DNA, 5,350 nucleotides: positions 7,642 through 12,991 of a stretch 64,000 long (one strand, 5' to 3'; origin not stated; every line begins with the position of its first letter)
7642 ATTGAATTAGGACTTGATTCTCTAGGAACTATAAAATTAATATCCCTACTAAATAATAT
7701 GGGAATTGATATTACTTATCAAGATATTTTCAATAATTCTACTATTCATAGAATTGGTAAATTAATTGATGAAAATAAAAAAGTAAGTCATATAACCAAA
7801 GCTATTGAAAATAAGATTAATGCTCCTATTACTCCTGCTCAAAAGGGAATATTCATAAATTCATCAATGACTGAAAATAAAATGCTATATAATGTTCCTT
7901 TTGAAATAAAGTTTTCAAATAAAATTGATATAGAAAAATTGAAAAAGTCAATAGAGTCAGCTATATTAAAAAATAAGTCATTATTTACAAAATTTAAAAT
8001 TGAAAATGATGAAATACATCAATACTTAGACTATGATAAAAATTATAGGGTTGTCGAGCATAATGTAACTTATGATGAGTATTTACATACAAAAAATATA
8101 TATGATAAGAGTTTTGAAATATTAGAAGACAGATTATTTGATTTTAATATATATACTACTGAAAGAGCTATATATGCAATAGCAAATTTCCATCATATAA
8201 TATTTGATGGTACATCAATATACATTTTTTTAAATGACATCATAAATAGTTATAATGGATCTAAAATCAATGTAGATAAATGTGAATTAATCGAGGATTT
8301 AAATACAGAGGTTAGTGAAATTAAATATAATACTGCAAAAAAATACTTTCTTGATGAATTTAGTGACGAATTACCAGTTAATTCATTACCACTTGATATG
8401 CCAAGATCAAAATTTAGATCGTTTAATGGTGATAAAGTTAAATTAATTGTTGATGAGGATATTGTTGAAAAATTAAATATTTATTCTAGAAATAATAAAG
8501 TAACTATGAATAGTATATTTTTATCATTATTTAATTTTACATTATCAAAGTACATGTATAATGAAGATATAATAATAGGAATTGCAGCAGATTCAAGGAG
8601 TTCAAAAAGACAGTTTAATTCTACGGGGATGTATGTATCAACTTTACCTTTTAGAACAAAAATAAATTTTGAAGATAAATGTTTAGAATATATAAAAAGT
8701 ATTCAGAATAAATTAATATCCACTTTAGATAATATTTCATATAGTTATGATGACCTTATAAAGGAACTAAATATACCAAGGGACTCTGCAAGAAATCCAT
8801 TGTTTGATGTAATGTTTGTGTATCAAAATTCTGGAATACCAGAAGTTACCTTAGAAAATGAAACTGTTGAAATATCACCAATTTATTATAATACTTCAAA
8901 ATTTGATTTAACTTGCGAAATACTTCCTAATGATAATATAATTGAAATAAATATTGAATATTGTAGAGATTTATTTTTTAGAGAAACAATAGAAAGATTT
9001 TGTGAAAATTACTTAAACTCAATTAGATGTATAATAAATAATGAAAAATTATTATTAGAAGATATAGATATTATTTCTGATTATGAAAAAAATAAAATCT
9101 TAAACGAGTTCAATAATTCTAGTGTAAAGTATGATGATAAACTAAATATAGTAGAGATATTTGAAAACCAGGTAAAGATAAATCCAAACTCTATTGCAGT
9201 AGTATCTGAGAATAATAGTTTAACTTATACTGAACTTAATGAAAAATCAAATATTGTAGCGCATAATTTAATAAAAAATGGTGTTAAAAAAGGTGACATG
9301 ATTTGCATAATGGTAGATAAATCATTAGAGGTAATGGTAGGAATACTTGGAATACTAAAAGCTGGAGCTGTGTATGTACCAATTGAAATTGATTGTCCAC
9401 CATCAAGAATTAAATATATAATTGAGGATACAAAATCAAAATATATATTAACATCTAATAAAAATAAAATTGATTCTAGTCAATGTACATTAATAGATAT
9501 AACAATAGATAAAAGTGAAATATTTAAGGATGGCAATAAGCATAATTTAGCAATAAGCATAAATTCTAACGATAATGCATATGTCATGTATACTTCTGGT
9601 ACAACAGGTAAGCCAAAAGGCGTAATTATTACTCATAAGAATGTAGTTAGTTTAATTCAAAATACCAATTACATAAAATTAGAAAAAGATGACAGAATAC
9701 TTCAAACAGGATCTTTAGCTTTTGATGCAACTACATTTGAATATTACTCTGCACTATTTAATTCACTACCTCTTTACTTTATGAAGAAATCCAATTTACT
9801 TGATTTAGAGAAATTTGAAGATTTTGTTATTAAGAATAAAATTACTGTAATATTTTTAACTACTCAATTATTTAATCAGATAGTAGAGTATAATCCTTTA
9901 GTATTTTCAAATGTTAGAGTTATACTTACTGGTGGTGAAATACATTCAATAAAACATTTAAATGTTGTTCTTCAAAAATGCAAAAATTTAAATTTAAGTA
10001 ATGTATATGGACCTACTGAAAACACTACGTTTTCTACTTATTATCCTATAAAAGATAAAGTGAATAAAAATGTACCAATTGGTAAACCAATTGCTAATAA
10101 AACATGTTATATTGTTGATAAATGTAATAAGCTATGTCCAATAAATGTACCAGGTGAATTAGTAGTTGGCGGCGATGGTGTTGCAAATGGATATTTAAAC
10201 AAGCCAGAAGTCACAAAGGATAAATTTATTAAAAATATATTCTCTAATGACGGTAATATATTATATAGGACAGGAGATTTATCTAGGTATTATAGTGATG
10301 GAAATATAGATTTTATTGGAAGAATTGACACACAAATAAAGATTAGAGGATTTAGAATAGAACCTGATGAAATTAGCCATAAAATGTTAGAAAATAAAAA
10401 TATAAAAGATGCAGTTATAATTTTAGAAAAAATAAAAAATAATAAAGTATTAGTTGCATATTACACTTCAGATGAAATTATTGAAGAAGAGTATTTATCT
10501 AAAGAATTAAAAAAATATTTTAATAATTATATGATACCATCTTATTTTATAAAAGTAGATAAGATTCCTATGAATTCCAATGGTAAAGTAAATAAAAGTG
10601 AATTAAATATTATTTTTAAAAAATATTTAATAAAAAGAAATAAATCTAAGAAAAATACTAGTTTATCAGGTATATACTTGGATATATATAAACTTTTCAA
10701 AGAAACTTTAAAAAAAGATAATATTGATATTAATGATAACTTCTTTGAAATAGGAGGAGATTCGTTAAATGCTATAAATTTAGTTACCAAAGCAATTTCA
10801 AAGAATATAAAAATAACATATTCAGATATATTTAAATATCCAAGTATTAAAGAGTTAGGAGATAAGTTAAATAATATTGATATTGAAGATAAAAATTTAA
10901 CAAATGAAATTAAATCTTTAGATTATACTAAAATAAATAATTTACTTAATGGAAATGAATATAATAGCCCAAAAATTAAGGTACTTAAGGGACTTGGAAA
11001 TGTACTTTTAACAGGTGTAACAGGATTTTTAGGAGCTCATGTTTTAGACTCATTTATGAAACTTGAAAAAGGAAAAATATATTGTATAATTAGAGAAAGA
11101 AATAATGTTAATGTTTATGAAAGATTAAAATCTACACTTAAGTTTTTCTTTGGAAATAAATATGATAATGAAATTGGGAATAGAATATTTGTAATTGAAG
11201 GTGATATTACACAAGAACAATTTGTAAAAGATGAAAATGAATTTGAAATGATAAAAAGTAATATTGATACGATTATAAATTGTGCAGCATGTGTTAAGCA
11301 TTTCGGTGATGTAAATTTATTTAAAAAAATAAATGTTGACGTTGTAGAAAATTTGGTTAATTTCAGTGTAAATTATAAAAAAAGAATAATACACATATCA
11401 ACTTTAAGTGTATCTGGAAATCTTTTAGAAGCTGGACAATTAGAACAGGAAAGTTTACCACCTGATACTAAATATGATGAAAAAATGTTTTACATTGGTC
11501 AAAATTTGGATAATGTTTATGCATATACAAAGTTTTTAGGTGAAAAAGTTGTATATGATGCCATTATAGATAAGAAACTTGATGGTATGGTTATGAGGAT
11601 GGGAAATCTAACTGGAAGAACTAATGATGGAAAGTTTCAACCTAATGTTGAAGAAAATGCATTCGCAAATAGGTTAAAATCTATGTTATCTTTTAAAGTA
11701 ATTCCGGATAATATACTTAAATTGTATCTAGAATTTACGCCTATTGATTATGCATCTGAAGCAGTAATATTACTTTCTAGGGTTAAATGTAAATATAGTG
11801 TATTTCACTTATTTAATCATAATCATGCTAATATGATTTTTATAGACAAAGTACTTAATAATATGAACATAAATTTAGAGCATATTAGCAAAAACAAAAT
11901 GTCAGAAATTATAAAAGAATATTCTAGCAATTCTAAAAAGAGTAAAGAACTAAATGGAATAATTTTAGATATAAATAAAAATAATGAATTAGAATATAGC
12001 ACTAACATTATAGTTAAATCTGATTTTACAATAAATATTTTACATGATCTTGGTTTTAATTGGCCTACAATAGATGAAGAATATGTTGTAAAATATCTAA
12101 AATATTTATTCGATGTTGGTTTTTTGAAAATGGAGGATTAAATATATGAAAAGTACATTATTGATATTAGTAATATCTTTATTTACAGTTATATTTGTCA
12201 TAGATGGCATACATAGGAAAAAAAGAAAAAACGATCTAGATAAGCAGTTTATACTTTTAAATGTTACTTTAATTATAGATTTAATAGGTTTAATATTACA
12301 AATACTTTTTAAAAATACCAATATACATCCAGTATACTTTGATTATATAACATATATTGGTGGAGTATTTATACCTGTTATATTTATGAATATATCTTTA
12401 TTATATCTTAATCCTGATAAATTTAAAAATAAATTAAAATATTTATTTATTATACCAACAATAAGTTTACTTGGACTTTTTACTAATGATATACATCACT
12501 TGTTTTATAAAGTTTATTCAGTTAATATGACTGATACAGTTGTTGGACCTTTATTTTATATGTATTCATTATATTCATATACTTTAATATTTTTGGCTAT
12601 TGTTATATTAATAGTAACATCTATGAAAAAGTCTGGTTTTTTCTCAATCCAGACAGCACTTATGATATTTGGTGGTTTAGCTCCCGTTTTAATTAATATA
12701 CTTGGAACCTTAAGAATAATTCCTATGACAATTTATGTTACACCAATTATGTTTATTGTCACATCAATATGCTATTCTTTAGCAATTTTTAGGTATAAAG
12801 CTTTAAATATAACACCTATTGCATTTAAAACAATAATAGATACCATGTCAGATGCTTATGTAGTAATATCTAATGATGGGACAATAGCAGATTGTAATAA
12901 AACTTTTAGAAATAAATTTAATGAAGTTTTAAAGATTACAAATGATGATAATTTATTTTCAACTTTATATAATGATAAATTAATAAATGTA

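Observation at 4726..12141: Single-gene C-A-T-C-A-T-R NRPS: predicted (N-acyl) dipeptide-aldehyde or pyrazinone producer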

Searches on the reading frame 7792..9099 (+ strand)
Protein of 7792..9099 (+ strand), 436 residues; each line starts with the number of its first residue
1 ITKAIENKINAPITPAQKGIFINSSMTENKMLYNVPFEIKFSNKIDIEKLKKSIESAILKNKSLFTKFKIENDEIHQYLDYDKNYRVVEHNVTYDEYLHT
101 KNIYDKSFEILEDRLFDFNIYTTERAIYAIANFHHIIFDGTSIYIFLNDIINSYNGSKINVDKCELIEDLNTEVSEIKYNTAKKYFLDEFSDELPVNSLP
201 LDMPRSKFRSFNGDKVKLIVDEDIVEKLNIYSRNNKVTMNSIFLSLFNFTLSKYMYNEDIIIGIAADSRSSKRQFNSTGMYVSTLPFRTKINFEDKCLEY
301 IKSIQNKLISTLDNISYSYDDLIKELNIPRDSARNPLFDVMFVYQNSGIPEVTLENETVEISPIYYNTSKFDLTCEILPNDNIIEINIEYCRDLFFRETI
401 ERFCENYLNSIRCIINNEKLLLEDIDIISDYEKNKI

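Call 82: search_solved_structures(query=window:7792-9099:+, max_evalue=0.00001)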
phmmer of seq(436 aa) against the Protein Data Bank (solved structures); distinct sequences matched with E-value up to 0.00001: 30.
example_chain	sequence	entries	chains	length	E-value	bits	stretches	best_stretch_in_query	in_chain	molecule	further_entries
2jgp_A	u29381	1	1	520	1.8e-47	165.3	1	6-427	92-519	TYROCIDINE SYNTHETASE 3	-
6mfw_A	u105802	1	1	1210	4.1e-30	108.1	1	15-405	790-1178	Linear gramicidin synthase subunit A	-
6mfy_A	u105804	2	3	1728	4.8e-30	107.9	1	15-411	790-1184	Linear gramicidin synthase subunit A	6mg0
6mfz_A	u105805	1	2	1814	5e-30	107.8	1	15-411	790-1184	Linear gramicidin synthase subunit A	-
9be3_A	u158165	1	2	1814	5e-30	107.8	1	15-411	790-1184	Linear gramicidin synthase subunit A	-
9be4_A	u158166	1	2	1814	5e-30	107.8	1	15-411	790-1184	Linear gramicidin synthase subunit A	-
9meh_A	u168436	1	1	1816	5e-30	107.8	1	15-411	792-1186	Linear gramicidin synthase subunit A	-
6mfx_A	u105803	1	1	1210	5.3e-30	107.7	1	15-405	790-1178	Linear gramicidin synthase subunit A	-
5u89_A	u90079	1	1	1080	2.2e-23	86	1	7-435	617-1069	Amino acid adenylation domain protein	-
9x29_A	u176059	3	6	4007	6.2e-21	77.9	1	12-427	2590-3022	PKS-NRPS hybrid synthetase psoA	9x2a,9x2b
8xjz_C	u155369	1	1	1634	1.1e-20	77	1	123-404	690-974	Peptide synthetase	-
9x2c_A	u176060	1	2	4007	2.1e-20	76.1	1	12-427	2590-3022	PKS-NRPS hybrid synthetase psoA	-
6oyf_A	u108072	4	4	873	1.8e-18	69.7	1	10-434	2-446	Txo1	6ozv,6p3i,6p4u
8qnf_A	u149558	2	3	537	5.2e-16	61.7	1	16-404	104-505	Condensation domain TomBC from the Tomaymycin non-ribosomal peptide synthetase | Tomaymycin non-ribosomal peptide synthetase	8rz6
9bfd_B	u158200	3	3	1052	5.9e-14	54.9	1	91-434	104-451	Tyrocidine synthase 2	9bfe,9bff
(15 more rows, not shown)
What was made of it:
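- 7822..9102 (+): C2, an LCL-type condensation domain, with motif HHIIFDG at residues 1156-1162. Best PDB hit is the TycC LCL domain at 165 bits (call 82).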

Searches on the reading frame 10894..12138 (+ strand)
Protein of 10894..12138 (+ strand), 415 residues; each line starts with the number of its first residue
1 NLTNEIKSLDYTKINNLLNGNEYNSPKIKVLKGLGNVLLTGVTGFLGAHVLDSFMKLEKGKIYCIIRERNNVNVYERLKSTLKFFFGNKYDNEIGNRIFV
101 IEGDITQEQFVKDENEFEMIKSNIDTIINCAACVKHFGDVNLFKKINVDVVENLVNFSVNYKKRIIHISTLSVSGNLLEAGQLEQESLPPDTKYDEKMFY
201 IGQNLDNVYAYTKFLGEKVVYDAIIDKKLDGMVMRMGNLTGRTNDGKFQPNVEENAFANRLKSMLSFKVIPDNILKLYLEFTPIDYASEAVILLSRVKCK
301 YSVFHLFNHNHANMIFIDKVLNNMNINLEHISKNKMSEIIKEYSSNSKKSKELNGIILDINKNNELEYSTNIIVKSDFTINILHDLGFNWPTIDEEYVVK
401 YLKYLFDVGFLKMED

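Call 54: search_solved_structures(query=window:10894-12138:+, max_evalue=0.00001, show_alignments=2)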
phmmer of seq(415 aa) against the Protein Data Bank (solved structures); distinct sequences matched with E-value up to 0.00001: 6.
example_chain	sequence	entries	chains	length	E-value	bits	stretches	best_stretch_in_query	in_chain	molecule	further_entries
6vtj_A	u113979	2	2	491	3.3e-60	207.4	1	3-406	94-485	Non-ribosomal peptide synthetase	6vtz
4f6c_A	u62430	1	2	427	3.2e-34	121.9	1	33-406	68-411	AusA reductase domain protein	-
4f6l_B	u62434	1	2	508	1e-33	120.2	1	33-406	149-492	AusA reductase domain protein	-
4u7w_A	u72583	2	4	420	2.3e-23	86.1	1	32-413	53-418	MxaA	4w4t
8v1x_A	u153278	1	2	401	1.3e-17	67.2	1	36-341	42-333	Type I polyketide synthase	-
4dqv_A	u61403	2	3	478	1.6e-07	34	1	34-180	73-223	PROBABLE PEPTIDE SYNTHETASE NRP (PEPTIDE SYNTHASE) | Peptide synthetase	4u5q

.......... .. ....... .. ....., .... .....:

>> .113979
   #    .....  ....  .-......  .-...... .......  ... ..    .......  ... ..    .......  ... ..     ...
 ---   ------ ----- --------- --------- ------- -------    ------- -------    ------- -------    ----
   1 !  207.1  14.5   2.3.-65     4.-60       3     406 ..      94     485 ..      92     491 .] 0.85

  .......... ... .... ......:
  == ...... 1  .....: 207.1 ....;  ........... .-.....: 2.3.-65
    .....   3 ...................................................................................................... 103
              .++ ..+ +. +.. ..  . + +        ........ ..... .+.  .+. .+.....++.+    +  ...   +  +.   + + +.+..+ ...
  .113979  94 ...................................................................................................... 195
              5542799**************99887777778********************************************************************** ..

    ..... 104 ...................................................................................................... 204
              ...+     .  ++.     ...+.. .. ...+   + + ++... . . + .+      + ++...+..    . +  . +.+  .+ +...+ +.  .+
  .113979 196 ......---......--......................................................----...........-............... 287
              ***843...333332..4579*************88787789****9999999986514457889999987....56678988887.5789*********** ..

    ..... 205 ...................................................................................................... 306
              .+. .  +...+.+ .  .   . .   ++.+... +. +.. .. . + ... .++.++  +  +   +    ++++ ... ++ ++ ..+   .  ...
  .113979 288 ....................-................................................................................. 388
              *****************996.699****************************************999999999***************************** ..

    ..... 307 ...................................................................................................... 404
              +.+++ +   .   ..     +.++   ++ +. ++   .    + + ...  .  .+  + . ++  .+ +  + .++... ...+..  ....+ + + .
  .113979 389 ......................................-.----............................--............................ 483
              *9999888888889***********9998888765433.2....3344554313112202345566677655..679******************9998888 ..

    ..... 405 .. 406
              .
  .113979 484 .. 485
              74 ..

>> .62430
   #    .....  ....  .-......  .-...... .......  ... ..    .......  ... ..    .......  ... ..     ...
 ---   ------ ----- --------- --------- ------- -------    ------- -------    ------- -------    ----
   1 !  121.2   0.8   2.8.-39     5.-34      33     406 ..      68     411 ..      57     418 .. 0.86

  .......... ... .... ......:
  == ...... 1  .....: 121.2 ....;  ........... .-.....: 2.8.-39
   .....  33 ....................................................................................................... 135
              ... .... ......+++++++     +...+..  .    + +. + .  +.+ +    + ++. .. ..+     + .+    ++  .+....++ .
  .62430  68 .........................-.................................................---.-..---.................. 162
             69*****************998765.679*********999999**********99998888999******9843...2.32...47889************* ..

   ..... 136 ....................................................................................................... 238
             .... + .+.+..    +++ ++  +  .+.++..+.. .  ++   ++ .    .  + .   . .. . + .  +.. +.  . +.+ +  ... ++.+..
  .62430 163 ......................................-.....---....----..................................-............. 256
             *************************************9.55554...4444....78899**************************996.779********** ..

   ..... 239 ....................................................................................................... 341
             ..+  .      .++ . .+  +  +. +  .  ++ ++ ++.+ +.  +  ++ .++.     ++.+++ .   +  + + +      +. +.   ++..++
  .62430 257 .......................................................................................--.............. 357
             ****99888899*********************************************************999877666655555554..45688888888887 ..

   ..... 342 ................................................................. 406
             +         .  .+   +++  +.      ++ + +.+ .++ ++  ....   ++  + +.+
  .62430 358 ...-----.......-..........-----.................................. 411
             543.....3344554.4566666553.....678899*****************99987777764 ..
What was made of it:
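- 10999..12138 (+): Terminal thioester reductase (R) domain with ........, ISTLSV and YAYTK. PDB hits: 6vtj at 207 bits and the AusA R domain 4f6c at 122 bits, with catalytic residues aligned (call 54).
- Closest known: Archaeal and other PCP-R termination modules. Same: The closest solved R-domain structure is 6vtj at 207 bits (call 54).
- Checked: The last two align with the AusA R-domain active site (call 54).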

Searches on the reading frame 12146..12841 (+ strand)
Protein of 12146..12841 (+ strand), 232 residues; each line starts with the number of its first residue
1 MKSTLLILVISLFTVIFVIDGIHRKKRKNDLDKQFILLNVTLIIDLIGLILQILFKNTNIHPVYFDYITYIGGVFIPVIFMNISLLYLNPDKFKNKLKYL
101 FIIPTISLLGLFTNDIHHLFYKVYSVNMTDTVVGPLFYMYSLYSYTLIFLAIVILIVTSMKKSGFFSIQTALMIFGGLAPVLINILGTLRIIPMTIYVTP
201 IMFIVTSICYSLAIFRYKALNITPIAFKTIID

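Call 71: predict_structure(alignment_id=A3)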
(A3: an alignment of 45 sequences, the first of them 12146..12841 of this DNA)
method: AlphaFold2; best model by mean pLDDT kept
length: 232 residues; sequences in the alignment: 45
mean_pLDDT: 85.2   pTM: 0.81
mean pLDDT of the five models: 85.2, 84.8, 84.6, 81.9, 81.5
residues with pLDDT >= 90: 102; 70-90: 111; 50-70: 8; < 50: 11
segments of 3 or more residues with pLDDT < 50: 222-232
pLDDT, mean of each block of 10 residues (from residue 1): 88 91 84 90 94 93 92 92 89 85 94 92 88 92 92 86 74 84 85 85 81 69 48 44
secondary structure, 60 per line:
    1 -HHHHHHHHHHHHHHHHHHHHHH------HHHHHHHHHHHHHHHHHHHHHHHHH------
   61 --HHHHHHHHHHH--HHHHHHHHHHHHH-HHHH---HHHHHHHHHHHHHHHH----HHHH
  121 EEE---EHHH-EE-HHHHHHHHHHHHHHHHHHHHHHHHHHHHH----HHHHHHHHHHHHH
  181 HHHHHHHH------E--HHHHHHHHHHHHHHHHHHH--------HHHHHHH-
elements in order: H2-23 H30-54 H63-73 H76-88 H90-93 H97-112 H117-120 E121-123 H135-163 H168-188 H198-216 H225-231
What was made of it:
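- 12146..12841 (+): 7TM sensor domain with a GPCR-like predicted fold. The invariant motif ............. (residues 113-125) sits in a loop inferred to be extracytoplasmic. AF2 pLDDT 85, pTM 0.81 (call 71).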
